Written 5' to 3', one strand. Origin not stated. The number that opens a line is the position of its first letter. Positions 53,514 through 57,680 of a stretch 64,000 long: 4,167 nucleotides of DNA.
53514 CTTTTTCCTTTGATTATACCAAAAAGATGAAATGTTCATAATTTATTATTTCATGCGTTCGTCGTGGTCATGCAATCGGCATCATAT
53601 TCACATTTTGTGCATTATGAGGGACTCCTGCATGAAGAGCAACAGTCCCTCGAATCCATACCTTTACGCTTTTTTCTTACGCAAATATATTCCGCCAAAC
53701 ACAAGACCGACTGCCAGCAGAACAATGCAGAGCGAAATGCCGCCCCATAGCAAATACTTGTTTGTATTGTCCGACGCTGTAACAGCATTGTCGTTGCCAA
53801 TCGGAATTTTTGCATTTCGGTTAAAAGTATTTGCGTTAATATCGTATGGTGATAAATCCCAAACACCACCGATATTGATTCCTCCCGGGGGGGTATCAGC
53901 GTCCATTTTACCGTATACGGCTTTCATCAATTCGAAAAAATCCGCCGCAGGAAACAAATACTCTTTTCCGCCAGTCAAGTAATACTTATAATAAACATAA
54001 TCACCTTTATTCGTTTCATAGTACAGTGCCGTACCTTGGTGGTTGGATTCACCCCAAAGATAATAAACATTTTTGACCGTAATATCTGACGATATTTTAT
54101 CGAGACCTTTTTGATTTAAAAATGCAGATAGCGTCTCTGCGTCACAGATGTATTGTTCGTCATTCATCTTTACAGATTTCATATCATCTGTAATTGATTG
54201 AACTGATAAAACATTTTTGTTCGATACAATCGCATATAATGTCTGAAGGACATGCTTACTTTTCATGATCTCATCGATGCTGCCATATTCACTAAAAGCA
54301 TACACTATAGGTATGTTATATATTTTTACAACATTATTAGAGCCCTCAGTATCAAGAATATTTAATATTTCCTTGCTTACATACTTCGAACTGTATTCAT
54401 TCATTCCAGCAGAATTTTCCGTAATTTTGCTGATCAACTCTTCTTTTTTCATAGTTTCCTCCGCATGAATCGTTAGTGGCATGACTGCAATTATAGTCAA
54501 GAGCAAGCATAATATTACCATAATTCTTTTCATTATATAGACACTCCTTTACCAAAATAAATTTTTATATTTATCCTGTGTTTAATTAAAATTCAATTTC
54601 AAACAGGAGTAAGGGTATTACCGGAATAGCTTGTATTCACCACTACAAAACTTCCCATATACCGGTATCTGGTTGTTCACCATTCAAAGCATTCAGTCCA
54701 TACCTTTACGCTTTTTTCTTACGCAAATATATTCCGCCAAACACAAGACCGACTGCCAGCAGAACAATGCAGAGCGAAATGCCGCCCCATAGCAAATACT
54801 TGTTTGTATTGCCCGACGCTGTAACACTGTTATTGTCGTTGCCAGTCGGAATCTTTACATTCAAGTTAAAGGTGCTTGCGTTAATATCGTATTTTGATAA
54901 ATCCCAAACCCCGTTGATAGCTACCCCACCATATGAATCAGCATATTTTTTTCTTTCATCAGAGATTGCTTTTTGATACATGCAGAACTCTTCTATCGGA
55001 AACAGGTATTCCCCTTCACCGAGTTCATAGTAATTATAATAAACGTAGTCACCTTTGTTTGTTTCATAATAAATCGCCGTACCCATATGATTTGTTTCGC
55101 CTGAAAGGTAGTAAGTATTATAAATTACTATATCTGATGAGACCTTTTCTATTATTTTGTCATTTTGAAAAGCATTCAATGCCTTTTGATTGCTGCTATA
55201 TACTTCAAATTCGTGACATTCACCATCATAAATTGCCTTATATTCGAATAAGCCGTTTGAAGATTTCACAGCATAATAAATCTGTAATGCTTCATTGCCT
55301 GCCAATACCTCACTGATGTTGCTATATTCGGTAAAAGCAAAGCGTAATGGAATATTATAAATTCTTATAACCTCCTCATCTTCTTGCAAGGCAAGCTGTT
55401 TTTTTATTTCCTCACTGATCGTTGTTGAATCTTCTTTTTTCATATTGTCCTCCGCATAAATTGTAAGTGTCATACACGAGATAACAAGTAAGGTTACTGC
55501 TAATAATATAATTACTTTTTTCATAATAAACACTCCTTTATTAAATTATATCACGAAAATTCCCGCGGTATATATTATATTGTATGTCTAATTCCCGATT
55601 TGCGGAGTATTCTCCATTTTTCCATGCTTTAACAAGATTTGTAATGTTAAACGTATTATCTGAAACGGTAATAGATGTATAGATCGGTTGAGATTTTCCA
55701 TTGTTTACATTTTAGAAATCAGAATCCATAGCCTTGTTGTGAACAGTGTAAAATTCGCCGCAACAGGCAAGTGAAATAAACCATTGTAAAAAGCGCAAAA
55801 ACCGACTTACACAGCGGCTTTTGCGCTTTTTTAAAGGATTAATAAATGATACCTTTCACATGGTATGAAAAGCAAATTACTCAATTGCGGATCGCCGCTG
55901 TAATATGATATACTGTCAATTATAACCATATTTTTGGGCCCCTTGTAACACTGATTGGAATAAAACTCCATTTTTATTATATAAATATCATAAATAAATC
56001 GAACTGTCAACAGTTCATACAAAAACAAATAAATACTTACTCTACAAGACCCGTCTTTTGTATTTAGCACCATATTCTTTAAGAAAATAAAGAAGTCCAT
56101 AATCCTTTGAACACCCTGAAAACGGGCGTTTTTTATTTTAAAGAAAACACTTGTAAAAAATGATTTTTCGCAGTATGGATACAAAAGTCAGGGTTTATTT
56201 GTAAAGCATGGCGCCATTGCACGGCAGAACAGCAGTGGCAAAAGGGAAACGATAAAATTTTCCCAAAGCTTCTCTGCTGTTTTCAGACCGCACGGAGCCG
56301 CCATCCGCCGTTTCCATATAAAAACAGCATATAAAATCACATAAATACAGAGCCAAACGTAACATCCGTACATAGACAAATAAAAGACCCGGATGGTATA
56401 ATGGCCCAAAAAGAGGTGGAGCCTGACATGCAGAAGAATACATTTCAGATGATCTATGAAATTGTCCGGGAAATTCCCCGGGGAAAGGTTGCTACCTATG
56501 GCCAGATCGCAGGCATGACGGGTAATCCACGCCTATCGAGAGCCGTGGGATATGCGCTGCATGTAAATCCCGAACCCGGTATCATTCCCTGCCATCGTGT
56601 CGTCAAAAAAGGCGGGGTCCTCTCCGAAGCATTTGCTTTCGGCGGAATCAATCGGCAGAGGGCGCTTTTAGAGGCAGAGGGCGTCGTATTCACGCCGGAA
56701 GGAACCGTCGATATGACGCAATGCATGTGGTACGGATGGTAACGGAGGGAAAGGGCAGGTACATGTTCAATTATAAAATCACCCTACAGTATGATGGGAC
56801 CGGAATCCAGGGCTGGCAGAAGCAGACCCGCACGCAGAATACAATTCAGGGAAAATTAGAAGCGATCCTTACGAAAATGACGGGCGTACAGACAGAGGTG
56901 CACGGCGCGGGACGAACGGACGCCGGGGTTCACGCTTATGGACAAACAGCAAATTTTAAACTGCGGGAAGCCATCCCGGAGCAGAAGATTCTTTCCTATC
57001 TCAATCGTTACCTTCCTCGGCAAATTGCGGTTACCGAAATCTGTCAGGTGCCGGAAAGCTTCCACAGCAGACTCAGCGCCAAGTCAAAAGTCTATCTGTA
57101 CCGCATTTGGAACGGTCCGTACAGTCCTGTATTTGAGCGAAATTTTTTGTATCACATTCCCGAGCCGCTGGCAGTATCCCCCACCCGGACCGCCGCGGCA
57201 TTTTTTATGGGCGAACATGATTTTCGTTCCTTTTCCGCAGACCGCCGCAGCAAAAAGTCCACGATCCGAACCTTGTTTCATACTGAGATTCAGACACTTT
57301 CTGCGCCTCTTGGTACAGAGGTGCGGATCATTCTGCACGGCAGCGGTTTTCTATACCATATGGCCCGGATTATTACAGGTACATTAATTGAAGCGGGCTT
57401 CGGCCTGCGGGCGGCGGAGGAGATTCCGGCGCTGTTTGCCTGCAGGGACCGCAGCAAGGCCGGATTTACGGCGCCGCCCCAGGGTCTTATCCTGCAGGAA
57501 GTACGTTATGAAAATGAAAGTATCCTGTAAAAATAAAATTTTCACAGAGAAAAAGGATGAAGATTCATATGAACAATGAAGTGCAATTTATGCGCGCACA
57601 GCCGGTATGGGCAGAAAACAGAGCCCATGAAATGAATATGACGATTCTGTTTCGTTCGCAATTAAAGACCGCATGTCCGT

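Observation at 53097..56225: AT-rich ~3.1 kb islet bounded by a perfect 32-bp direct repeat, carrying an ISAs1 transposase remnant and two paralogous secreted proteins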

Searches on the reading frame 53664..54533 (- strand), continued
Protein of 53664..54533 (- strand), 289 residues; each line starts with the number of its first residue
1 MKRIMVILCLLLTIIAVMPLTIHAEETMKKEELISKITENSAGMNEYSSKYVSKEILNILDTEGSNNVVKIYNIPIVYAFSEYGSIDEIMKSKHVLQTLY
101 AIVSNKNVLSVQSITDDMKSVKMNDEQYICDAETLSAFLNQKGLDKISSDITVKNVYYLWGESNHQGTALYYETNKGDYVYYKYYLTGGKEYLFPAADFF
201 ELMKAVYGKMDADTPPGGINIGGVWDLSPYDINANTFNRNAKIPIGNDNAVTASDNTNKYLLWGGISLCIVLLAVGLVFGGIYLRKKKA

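Call 81: search_protein_families(library=pfam, proteins=[P0178, P0179, P0185, P0206, P0213, P0226, P0243, P0255, P0301, P0211], max_evalue=0.001)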
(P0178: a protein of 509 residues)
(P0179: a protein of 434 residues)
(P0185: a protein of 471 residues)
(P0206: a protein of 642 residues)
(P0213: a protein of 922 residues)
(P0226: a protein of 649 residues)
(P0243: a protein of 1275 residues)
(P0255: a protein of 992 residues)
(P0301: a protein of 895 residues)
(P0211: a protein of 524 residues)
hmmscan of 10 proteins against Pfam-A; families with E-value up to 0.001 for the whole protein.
P0178 (509 aa): 1 family
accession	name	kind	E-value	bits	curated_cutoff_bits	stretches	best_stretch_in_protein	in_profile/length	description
PF00404.24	Dockerin_1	-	1.8e-07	31.7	22.9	1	452-506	2-56/57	Dockerin type I domain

P0179 (434 aa): 1 family
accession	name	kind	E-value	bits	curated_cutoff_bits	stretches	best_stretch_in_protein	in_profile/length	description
PF00404.24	Dockerin_1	-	2.8e-05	24.6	22.9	1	364-431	1-57/57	Dockerin type I domain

P0185 (471 aa): 0 families

P0206 (642 aa): 0 families

P0213 (922 aa): 1 family
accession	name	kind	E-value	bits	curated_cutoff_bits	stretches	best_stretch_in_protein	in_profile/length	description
PF00404.24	Dockerin_1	-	0.00015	22.3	22.9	0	318-368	3-54/57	Dockerin type I domain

P0226 (649 aa): 1 family
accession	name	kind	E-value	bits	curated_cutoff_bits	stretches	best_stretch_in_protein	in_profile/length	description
PF00404.24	Dockerin_1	-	9.1e-08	32.6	22.9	1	353-407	2-56/57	Dockerin type I domain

P0243 (1275 aa): 1 family
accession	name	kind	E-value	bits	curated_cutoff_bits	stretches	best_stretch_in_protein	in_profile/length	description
PF00404.24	Dockerin_1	-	0.00015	22.3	22.9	1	467-534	1-57/57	Dockerin type I domain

P0255 (992 aa): 1 family
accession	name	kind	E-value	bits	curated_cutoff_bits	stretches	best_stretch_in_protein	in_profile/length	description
PF00404.24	Dockerin_1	-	4e-05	24.2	22.9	1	788-844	1-56/57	Dockerin type I domain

P0301 (895 aa): 3 families
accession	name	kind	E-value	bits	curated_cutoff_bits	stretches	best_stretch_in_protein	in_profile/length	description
PF13306.12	LRR_5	-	1.6e-69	232.1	27.7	4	388-492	7-108/127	BspA type Leucine rich repeat region (6 copies)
PF13855.12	LRR_8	-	7.5e-09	35.7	27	0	427-469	12-55/61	Leucine rich repeat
PF23952.1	LRR_EndoS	-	0.00086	20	27.9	0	585-616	59-90/116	Endo-beta-N-acetylglucosaminidase EndoS LRR domain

P0211 (524 aa): 0 families

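Call 86: find_related_loci(query=A2, collection=viral_contigs, flank=8000)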
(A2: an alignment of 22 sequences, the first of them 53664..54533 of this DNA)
Query A2 (289 aa) in viral_contigs; peptide patterns used: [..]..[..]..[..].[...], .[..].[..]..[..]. (x = any residue, [..] = any of these).
45 stretches matched a pattern, but none encodes a relative of the query by tblastn (E <= 1e-3).
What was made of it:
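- Tried and rejected: No relatives in viral contigs (call 86).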

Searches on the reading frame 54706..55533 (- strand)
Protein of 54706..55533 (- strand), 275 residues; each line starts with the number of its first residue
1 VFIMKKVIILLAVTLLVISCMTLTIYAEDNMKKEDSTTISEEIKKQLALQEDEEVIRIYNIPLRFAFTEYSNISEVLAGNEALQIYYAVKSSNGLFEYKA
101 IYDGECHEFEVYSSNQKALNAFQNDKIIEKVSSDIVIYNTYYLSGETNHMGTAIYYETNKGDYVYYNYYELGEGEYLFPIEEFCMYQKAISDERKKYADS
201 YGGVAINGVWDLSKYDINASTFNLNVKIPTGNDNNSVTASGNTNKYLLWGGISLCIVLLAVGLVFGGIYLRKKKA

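Call 6: search_protein_families(library=pfam, proteins=[window:54706-55533:-], max_evalue=0.01)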
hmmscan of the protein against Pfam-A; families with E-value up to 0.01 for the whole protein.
window:54706-55533:- (275 aa): 0 families

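Call 44: search_protein_families(library=padloc, proteins=[window:54706-55524:-], max_evalue=0.1)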
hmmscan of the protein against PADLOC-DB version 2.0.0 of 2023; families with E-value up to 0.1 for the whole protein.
window:54706-55524:- (272 aa): 0 families

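Call 45: search_protein_families(library=ncbifam, proteins=[window:54706-55524:-], max_evalue=0.1)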
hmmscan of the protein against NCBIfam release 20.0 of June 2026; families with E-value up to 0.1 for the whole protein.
window:54706-55524:- (272 aa): 1 family
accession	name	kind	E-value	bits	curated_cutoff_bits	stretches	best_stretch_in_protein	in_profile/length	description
NF053819.1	EF0750_LPXTG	subfamily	0.024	15.1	47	0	1-37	1-39/105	EF2685/EF0750 family sortase-dependent surface protein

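Call 87: search_dna_similar(query=window:54706-55524:-, collection=plasmids, mode=protein, max_evalue=0.001, max_rows=10)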
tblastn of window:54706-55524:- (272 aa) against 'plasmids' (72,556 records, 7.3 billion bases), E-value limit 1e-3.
No match.
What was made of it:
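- Tried and rejected: No protein match on plasmids (call 87).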

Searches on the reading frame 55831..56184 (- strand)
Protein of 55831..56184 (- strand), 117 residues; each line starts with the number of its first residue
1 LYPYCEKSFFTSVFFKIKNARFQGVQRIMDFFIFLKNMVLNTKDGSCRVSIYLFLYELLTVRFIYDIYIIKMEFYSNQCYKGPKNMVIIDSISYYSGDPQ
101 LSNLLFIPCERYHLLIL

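Call 6: search_protein_families(library=pfam, proteins=[window:55831-56184:-], max_evalue=0.01)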
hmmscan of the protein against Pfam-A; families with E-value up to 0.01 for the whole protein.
window:55831-56184:- (117 aa): 0 families

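Call 44: search_protein_families(library=padloc, proteins=[window:55831-56184:-], max_evalue=0.1)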
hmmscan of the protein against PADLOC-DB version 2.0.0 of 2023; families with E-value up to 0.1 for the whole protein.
window:55831-56184:- (117 aa): 1 family
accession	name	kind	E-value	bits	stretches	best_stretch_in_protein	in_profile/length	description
PDLC01891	CARF4--CARF_PDDEXK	-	0.00089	16.9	1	12-82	60-131/319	-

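Call 45: search_protein_families(library=ncbifam, proteins=[window:55831-56184:-], max_evalue=0.1)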
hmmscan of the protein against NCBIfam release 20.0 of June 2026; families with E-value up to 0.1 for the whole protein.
window:55831-56184:- (117 aa): 0 families

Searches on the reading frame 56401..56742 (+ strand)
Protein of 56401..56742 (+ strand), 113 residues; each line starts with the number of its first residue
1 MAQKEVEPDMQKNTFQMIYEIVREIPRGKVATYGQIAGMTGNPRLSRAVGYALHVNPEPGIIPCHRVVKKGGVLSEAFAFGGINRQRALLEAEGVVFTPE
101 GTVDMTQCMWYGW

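Call 6: search_protein_families(library=pfam, proteins=[window:56401-56742:+], max_evalue=0.01)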
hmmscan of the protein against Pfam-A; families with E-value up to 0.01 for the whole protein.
window:56401-56742:+ (113 aa): 1 family
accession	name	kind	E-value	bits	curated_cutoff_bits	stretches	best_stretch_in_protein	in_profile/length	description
PF01035.26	DNA_binding_1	-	1.8e-29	101.8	27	1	15-95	3-81/81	6-O-methylguanine DNA methyltransferase, DNA binding domain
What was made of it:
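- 56401..56742 (+): Right flank: MGMT/Ogt-type DNA-binding-domain protein (PCHR motif present), followed by truA. Pfam DNA_binding_1 E 1.8e-29 (call 6).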

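Call 8: find_encoding_contigs(protein=window:56428-56742:+, flank=10000, max_places=10)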
Protein window:56428-56742:+ (104 aa): 1 contig read that carries it; 1 place shown.
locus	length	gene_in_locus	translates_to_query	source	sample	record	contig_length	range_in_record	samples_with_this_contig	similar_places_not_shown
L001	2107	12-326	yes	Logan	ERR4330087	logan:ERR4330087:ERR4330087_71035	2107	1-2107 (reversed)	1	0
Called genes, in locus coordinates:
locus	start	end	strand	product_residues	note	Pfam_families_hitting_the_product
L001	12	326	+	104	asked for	PF01035:DNA_binding_1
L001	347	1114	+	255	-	PF01416:PseudoU_synth_1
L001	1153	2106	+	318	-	?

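Call 10: find_encoding_contigs(protein=window:56401-56742:+, flank=10000, max_places=10)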
Protein window:56401-56742:+ (113 aa): 23 contigs read that carry it; 10 places shown.
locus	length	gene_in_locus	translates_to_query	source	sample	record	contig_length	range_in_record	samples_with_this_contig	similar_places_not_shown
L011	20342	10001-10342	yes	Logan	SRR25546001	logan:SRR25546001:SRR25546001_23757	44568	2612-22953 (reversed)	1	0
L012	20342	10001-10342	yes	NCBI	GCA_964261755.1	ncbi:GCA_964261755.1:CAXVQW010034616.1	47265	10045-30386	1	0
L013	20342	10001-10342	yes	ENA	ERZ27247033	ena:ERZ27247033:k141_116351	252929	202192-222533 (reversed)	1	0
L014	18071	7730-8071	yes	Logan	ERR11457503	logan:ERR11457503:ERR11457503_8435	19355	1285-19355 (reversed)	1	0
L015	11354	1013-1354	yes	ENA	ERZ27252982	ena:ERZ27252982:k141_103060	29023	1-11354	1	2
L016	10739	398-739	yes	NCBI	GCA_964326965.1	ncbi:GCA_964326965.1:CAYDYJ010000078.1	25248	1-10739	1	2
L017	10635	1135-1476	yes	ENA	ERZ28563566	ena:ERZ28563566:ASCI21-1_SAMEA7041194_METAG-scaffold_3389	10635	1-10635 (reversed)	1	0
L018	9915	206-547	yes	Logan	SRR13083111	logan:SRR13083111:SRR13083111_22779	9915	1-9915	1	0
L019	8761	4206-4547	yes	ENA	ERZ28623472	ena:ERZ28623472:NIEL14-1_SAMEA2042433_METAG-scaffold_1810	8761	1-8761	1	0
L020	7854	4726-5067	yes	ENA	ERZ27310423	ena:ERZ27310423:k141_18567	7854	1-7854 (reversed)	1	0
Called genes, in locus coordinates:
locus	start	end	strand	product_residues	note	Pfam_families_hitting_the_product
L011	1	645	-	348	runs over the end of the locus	PF12974:Phosphonate-bd, PF02621:VitK2_biosynth (weak), PF09084:NMT1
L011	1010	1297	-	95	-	PF08765:Mor (weak)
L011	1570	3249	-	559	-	PF00501:AMP-binding, PF13193:AMP-binding_C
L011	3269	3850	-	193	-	PF07883:Cupin_2, PF02311:AraC_binding (weak)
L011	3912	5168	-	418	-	PF00278:Orn_DAP_Arg_deC, PF02784:Orn_Arg_deC_N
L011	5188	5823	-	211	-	PF00009:GTP_EFTU (faint), PF01926:MMR_HSR1, PF02421:FeoB_N, PF03193:RsgA_GTPase (faint), PF00350:Dynamin_N (faint)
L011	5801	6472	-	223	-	PF02254:TrkA_N, PF02080:TrkA_C (weak)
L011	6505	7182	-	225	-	PF01351:RNase_HII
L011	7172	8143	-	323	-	PF03193:RsgA_GTPase (faint), PF01926:MMR_HSR1, PF02421:FeoB_N (weak)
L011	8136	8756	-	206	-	PF05683:Fumerase_C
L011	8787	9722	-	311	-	PF05681:Fumerase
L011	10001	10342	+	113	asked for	PF01035:DNA_binding_1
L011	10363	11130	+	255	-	PF01416:PseudoU_synth_1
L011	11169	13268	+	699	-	PF17389:Bac_rhamnosid6H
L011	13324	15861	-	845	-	PF12704:MacB_PCD, PF02687:FtsX, PF12704:MacB_PCD (weak), PF02687:FtsX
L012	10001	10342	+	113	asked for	PF01035:DNA_binding_1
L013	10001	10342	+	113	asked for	PF01035:DNA_binding_1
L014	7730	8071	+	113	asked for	PF01035:DNA_binding_1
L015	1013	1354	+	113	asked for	PF01035:DNA_binding_1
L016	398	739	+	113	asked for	PF01035:DNA_binding_1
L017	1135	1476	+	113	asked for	PF01035:DNA_binding_1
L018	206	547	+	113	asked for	PF01035:DNA_binding_1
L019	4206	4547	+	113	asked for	PF01035:DNA_binding_1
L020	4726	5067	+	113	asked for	PF01035:DNA_binding_1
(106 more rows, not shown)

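Call 45: search_protein_families(library=ncbifam, proteins=[window:56401-56742:+], max_evalue=0.1)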
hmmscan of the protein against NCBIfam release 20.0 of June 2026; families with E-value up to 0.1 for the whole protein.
window:56401-56742:+ (113 aa): 5 families
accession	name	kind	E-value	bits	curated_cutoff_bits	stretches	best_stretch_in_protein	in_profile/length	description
TIGR00589.1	ogt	superfamily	5.5e-20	71.2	46.4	1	16-93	5-80/80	methylated-DNA--[protein]-cysteine S-methyltransferase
NF007626.0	PRK10286.1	equivalog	2.6e-14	53.7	192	1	17-96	92-169/171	methylated-DNA--[protein]-cysteine S-methyltransferase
NF011964.0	PRK15435.1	equivalog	2.2e-13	49.9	345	1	9-93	265-348/354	bifunctional DNA-binding transcriptional regulator/O6-methylguanine-DNA methyltransferase Ada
NF003022.0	PRK03887.1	equivalog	7.1e-13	48.7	164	1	18-95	97-170/175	methylated-DNA--protein-cysteine methyltransferase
NF041132.1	DNA_protcyst_Mta_Thcoc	equivalog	1.9e-12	47.3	250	1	18-94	97-169/169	methylated-DNA--protein-cysteine methyltransferase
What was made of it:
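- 56401..56742 (+): NCBIfam ogt E 5.5e-20 (call 45).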

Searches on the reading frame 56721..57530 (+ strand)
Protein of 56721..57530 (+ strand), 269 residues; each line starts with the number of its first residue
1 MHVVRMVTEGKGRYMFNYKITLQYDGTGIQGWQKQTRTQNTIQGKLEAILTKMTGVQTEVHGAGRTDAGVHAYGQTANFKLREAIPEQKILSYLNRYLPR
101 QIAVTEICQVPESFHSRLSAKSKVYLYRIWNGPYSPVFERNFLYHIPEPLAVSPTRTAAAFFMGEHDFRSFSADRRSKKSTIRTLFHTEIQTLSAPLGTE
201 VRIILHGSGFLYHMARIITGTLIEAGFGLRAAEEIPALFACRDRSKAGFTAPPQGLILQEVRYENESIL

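Call 6: search_protein_families(library=pfam, proteins=[window:56721-57530:+], max_evalue=0.01)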
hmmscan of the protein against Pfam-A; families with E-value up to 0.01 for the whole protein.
window:56721-57530:+ (269 aa): 2 families
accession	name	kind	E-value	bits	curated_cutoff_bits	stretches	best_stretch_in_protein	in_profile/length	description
PF01416.25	PseudoU_synth_1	-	4.3e-41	140.2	23.3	2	158-264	1-108/108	tRNA pseudouridine synthase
PF10105.14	DUF2344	-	0.0079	16.5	23.8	0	69-129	56-115/176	Uncharacterized protein conserved in bacteria (DUF2344)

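Call 74: list_cluster_members(proteins=[window:56763-57530:+, window:51420-52040:-, window:53664-54533:-, window:54706-55524:-])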
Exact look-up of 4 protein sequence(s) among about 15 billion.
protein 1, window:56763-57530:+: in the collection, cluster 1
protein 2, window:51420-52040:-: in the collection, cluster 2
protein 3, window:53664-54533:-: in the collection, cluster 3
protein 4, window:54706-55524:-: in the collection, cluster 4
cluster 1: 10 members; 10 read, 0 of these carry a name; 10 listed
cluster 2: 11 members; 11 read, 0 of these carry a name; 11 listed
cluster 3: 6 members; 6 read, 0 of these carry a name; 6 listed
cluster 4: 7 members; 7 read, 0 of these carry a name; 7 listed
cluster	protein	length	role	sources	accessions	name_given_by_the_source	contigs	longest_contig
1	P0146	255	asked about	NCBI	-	-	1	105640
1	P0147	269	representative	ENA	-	-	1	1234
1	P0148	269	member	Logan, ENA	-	-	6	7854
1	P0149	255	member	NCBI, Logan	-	-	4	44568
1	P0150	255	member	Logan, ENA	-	-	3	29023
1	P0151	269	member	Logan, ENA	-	-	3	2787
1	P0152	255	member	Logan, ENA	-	-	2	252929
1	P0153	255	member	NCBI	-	-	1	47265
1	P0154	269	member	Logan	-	-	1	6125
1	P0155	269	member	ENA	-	-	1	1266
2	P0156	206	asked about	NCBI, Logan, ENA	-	-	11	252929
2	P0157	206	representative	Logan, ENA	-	-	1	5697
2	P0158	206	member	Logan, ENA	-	-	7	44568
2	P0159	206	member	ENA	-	-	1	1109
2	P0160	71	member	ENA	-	-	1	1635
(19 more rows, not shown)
